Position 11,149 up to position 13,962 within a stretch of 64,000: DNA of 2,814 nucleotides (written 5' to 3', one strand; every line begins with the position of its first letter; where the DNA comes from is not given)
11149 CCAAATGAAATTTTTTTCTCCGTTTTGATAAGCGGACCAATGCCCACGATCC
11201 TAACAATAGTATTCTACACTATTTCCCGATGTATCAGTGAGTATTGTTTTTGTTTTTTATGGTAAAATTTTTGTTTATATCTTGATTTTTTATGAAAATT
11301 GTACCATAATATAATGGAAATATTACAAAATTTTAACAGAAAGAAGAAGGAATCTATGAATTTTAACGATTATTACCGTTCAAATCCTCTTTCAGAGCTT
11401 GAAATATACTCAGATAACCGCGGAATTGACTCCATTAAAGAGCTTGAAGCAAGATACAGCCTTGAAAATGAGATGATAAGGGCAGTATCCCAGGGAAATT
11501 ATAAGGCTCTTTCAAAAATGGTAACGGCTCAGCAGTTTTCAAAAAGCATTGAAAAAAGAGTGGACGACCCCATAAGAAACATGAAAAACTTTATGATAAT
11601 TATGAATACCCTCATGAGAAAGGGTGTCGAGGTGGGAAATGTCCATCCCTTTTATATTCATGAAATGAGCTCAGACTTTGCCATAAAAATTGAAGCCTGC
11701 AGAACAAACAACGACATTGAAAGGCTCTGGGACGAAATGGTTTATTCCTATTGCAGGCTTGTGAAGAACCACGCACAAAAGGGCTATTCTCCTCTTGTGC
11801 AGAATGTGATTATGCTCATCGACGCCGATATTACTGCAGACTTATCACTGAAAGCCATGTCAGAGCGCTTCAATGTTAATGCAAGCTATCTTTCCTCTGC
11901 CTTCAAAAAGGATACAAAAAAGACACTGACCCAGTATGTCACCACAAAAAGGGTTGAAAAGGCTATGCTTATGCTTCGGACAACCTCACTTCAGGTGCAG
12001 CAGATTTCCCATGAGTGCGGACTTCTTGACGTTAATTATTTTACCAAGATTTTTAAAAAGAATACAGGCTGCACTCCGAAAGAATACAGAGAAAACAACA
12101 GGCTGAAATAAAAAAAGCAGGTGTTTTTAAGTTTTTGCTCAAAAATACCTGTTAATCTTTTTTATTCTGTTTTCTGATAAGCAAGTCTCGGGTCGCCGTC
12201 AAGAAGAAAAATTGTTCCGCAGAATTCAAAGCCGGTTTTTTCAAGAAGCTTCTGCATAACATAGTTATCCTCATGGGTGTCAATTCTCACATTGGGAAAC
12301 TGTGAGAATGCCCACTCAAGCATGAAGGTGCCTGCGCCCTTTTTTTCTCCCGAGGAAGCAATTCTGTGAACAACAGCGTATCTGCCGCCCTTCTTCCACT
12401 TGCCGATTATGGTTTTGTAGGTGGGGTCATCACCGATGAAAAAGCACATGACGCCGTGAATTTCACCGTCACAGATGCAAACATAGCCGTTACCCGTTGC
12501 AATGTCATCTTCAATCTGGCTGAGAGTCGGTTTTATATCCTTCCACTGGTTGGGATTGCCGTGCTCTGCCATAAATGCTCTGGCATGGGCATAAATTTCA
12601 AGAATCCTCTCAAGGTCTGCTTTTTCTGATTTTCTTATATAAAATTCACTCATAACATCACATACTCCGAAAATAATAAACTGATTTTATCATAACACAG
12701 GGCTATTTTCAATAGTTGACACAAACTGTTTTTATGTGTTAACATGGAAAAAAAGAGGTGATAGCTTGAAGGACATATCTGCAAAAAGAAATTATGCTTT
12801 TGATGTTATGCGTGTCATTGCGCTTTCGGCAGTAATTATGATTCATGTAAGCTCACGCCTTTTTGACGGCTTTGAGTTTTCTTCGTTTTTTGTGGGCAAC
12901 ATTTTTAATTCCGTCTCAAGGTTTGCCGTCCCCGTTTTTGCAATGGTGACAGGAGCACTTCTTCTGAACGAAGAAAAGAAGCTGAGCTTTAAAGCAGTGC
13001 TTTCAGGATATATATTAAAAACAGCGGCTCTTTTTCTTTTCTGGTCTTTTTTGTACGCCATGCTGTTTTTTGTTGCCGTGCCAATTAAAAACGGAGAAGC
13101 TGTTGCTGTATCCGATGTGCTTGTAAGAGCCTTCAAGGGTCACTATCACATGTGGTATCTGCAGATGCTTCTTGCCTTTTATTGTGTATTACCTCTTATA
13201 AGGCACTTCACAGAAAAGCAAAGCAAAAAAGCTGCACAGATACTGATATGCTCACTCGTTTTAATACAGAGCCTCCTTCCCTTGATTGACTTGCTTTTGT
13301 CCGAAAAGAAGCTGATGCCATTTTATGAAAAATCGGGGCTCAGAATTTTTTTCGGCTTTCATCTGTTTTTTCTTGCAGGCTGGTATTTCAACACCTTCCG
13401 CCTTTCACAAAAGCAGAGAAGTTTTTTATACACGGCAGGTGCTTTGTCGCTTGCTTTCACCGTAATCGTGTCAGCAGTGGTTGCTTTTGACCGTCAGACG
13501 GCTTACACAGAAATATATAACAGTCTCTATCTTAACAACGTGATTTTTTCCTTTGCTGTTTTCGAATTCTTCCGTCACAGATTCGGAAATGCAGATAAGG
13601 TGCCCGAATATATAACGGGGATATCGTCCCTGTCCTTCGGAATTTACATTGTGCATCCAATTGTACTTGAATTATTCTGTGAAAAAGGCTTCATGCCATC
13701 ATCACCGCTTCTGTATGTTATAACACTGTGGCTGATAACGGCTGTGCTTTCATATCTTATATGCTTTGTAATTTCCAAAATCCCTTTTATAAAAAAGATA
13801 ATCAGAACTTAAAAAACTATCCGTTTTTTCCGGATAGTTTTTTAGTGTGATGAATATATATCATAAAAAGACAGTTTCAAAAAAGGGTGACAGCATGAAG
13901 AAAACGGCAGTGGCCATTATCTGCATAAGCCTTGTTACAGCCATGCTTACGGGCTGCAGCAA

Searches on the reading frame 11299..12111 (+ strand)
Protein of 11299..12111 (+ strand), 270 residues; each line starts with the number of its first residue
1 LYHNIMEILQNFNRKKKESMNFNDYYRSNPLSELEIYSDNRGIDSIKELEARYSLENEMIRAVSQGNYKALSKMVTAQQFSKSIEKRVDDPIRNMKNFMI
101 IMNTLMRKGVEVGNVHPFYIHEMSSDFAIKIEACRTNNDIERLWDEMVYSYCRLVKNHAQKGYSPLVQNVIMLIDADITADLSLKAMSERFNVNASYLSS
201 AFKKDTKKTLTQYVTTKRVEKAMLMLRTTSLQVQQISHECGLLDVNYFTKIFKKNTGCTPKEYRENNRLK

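Call 36: search_protein_families(library=pfam, proteins=[window:11299-12111:+], max_evalue=1)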
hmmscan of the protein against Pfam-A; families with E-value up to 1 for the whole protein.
window:11299-12111:+ (270 aa): 6 families
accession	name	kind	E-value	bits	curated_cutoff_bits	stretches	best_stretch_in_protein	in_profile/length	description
PF12833.13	HTH_18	-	2.6e-19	69.7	33.6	1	188-265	2-79/80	Helix-turn-helix domain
PF00165.29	HTH_AraC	-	2.8e-18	66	26.6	2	226-264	1-41/42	Bacterial regulatory helix-turn-helix proteins, AraC family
PF15738.11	YafQ_toxin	-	0.042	14.6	30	0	199-230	6-37/88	Bacterial toxin of type II toxin-antitoxin system, YafQ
PF23159.1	WH_Rok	-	0.1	13.2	27.6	1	76-108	17-46/58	Repressor Rok winged helix domain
PF07840.17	FadR_C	-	0.16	12.3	23.6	1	169-221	13-65/164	FadR C-terminal domain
PF06757.18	Ins_allergen_rp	-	0.61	10.4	23.2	0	64-113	127-171/174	Insect allergen related repeat, nitrile-specifier detoxification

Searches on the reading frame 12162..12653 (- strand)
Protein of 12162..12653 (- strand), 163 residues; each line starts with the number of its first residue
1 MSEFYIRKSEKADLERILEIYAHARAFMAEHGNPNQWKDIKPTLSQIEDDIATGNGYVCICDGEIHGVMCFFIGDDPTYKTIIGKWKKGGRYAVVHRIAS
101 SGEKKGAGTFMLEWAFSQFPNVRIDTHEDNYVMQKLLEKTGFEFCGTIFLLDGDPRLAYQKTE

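Call 36: search_protein_families(library=pfam, proteins=[window:12162-12653:-], max_evalue=1)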
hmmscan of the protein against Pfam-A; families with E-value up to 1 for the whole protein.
window:12162-12653:- (163 aa): 2 families
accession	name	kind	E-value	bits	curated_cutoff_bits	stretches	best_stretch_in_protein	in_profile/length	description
PF13302.13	Acetyltransf_3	-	0.00048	21.3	25.4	1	5-143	3-138/138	Acetyltransferase (GNAT) domain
PF00583.31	Acetyltransf_1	-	0.0028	18.4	20.7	1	37-142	16-116/116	Acetyltransferase (GNAT) family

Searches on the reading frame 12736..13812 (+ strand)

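Call 36: search_protein_families(library=pfam, proteins=[window:12736-13812:+], max_evalue=1)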
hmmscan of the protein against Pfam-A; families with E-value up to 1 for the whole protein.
window:12736-13812:+ (358 aa): 1 family
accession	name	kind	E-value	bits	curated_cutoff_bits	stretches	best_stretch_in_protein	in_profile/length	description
PF01757.29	Acyl_transf_3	-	1.3e-34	120.1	31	1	19-347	1-325/326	Acyltransferase domain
